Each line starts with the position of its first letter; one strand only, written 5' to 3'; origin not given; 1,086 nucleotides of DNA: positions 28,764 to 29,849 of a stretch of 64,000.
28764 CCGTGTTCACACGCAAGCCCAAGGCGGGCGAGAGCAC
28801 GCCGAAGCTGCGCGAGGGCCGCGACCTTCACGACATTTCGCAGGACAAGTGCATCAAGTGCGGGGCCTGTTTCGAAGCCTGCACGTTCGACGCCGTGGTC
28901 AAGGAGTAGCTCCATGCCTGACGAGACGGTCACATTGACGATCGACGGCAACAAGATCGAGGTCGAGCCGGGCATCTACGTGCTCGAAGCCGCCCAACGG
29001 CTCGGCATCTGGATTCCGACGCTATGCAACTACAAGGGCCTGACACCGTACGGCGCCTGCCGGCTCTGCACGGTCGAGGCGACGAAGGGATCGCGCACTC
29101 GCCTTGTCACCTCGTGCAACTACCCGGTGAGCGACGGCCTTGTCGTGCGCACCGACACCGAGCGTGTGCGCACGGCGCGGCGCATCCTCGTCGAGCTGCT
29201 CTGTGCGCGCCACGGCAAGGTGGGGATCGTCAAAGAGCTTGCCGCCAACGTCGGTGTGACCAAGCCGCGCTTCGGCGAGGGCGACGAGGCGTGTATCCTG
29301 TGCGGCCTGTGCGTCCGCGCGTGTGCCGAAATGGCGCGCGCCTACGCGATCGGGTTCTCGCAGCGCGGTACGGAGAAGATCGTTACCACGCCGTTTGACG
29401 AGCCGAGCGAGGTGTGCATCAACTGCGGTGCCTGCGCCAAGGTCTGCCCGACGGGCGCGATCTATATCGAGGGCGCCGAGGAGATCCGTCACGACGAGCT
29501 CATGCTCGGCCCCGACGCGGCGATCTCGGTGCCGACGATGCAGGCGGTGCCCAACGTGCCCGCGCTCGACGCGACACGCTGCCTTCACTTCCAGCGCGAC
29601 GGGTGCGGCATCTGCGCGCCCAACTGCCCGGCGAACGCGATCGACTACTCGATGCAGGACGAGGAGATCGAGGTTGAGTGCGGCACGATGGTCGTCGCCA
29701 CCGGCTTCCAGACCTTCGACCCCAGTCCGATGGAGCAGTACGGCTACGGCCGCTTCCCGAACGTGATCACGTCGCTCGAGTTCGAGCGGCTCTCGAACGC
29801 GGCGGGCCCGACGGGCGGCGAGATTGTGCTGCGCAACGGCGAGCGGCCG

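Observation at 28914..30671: Chimeric subunit: HoxU/NuoG-type 2Fe-2S + 2x[4Fe-4S] domain fused in-frame to the HdrA FAD/ferredoxin C-terminal half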

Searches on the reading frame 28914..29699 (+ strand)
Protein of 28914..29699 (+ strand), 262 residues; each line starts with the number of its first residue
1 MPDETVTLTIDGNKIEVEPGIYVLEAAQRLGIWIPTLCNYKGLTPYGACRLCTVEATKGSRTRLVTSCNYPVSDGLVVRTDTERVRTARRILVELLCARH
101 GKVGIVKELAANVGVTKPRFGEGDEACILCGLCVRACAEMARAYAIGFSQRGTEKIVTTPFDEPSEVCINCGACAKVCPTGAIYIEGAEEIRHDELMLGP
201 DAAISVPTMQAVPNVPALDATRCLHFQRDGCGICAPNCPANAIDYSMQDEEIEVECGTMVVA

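Call 39: find_related_loci(query=A1, collection=genome_contigs, flank=10000)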
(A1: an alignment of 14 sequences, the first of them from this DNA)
Query A1 (262 aa) in genome_contigs; peptide patterns used: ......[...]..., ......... (x = any residue, [..] = any of these).
600 stretches matched a pattern (row limit reached: there are more); 472 encode a relative of the query (tblastn E <= 1e-3); the best 80 are kept; 80 distinct loci.
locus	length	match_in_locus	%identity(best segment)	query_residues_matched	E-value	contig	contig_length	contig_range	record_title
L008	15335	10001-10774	50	7-262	1e-82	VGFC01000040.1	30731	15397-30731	MAG: Armatimonadetes bacterium isolate K_DeepCast_250m_m2_231 K_DeepCast_250m_m2_231_Ga0194125_10002445, whole genome sh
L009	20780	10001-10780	50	6-262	2e-81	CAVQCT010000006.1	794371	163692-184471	MAG: uncultured candidate division Zixibacteria bacterium isolate MFD02416.bin.1.319 genome assembly, contig: contig_708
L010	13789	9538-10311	50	8-262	3e-81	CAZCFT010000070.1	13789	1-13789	MAG TPA_asm: uncultured Ignavibacteriaceae bacterium isolate SRP118108_co4_512 genome assembly, contig: NODE_3905_length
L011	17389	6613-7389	49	6-262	4e-78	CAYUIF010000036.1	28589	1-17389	MAG TPA_asm: uncultured Alphaproteobacteria bacterium isolate SRP278314_co1_92 genome assembly, contig: NODE_2113_length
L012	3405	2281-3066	48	6-262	5e-78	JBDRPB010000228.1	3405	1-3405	MAG: Pseudomonadota bacterium isolate MEGAHIT-group-1.999 k141_6754193, whole genome shotgun sequence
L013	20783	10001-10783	49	4-261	2e-77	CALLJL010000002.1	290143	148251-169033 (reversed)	MAG: uncultured bacterium isolate S1_Bin_METABAT__328_1 genome assembly, contig: c_000000821519, whole genome shotgun se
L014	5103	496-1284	49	4-262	1e-77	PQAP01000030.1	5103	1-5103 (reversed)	MAG: candidate division GN15 bacterium isolate FeB_12 scaffold30, whole genome shotgun sequence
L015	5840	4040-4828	50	4-262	9e-77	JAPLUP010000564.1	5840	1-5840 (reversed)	MAG: Candidatus Zixiibacteriota bacterium isolate LacPavin_0920_SED4_MAG_53_9 LacPavin_0920_SED4_scaffold_2252192, whole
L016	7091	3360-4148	50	4-262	1e-76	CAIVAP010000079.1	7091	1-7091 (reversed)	uncultured bacterium isolate AlinenSediments_bin-0053 genome assembly, contig: bin-0053:079/302, whole genome shotgun se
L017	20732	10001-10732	52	5-245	2e-76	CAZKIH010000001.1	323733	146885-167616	MAG TPA_asm: uncultured Ignavibacteria bacterium isolate SRP173033_co2_66 genome assembly, contig: NODE_5_length_323733_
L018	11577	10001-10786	46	6-262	6e-76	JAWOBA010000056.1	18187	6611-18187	MAG: Desulfatiglandales bacterium isolate BLK2-2.bin.228 k191_2123399, whole genome shotgun sequence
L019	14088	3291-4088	46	6-262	7e-76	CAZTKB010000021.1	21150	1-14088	MAG TPA_asm: uncultured Desulfobacterales bacterium isolate binchicken_co168_200 genome assembly, contig: NODE_4483_leng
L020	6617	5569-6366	46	6-262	2e-75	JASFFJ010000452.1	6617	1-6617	MAG: Desulfobacterales bacterium isolate D0606S02metaG_Bin_280 D0606S02metaG_FD_scaffold_4842_c1, whole genome shotgun s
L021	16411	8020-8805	87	1-262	6e-160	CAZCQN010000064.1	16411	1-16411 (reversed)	MAG TPA_asm: uncultured Verrucomicrobiota bacterium isolate SRP214966_co5_75 genome assembly, contig: NODE_3010_length_1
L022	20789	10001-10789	49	4-262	1e-74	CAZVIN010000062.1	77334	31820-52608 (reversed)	MAG TPA_asm: uncultured Eubacteriales bacterium isolate SRP231805_co4_39 genome assembly, contig: k141_160063, whole gen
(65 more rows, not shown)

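Call 94: search_protein_families(library=pfam, proteins=[L022:3472-3822:+, L022:3831-4295:+, L022:4292-5653:+, L022:5664-6005:+, L022:6009-6740:+, L022:6749-7315:+, L022:7749-8147:+], max_evalue=0.001)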
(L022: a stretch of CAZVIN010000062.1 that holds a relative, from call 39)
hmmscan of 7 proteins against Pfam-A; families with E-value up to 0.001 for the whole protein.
L022:3472-3822:+ (116 aa): 2 families
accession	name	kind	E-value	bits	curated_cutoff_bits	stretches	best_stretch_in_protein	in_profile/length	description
PF07085.17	DRTGG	-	6.8e-05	23.1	25.2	1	5-99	1-96/105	DRTGG domain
PF07905.16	PucR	-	0.00034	21.3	33.5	1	6-94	5-101/118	Purine catabolism regulatory protein-like family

L022:3831-4295:+ (154 aa): 2 families
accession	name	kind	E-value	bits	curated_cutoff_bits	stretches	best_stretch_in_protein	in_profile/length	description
PF02518.31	HATPase_c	-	1.7e-09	38.6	26.4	1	61-146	16-107/111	Histidine kinase-, DNA gyrase B-, and HSP90-like ATPase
PF13581.12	HATPase_c_2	-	4.5e-09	36.8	27.4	1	27-144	8-125/127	Histidine kinase-like ATPase domain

L022:4292-5653:+ (453 aa): 11 families
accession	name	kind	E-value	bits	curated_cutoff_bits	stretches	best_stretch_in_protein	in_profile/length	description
PF02906.19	Fe_hyd_lg_C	-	1.8e-27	97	22.1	1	75-307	3-244/245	Iron only hydrogenase large subunit, C-terminal domain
PF04060.18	FeS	-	3.1e-14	52.9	23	1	386-418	1-33/33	Putative Fe-S cluster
PF13237.11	Fer4_10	-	5.5e-09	36.3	25.5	1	8-55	2-53/53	4Fe-4S dicluster domain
PF00037.32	Fer4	-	1.3e-07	31.6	21.1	1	40-59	4-23/24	4Fe-4S binding domain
PF12838.12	Fer4_7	-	1.7e-07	32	27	1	15-58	2-52/52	4Fe-4S dicluster domain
PF13187.11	Fer4_9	-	3.5e-07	30.6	27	1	15-58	2-51/52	4Fe-4S dicluster domain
PF12837.12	Fer4_6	-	3.9e-07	30.2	25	1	38-58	3-23/24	4Fe-4S binding domain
PF25160.1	LdpA_Fe-S-bd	-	4.1e-07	30.1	27.6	1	21-58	9-42/49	LdpA Fe-S cluster-binding domain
PF14697.11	Fer4_21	-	4.4e-07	30.4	35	1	10-56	3-53/59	4Fe-4S dicluster domain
PF13484.11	Fer4_16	-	9.3e-06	26.8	30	0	43-59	1-17/66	4Fe-4S double cluster binding domain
PF12800.12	Fer4_4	-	0.00079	20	24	1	41-57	1-17/17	4Fe-4S binding domain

L022:5664-6005:+ (113 aa): 1 family
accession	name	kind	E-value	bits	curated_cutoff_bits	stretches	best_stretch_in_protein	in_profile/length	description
PF07085.17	DRTGG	-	8.8e-05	22.7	25.2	1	5-103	1-100/105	DRTGG domain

L022:6009-6740:+ (243 aa): 2 families
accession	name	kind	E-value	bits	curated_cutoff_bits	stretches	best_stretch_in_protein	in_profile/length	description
PF02811.25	PHP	-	7.2e-10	39.9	26.4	1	8-91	1-71/164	PHP domain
PF13263.12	PHP_C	-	2.3e-05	24.3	21.3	1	198-235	16-53/56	PHP-associated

L022:6749-7315:+ (188 aa): 2 families
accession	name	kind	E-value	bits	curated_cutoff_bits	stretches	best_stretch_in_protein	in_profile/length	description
PF02518.31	HATPase_c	-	7.8e-18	65.4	26.4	1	8-104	10-109/111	Histidine kinase-, DNA gyrase B-, and HSP90-like ATPase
PF13589.12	HATPase_c_3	-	1.1e-10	42.1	25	1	8-108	7-109/137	Histidine kinase-, DNA gyrase B-, and HSP90-like ATPase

L022:7749-8147:+ (133 aa): 1 family
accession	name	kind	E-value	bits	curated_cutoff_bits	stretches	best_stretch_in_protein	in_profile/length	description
PF01257.25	2Fe-2S_thioredx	-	0.00031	21.1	24.8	1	33-111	65-143/145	Thioredoxin-like [2Fe-2S] ferredoxin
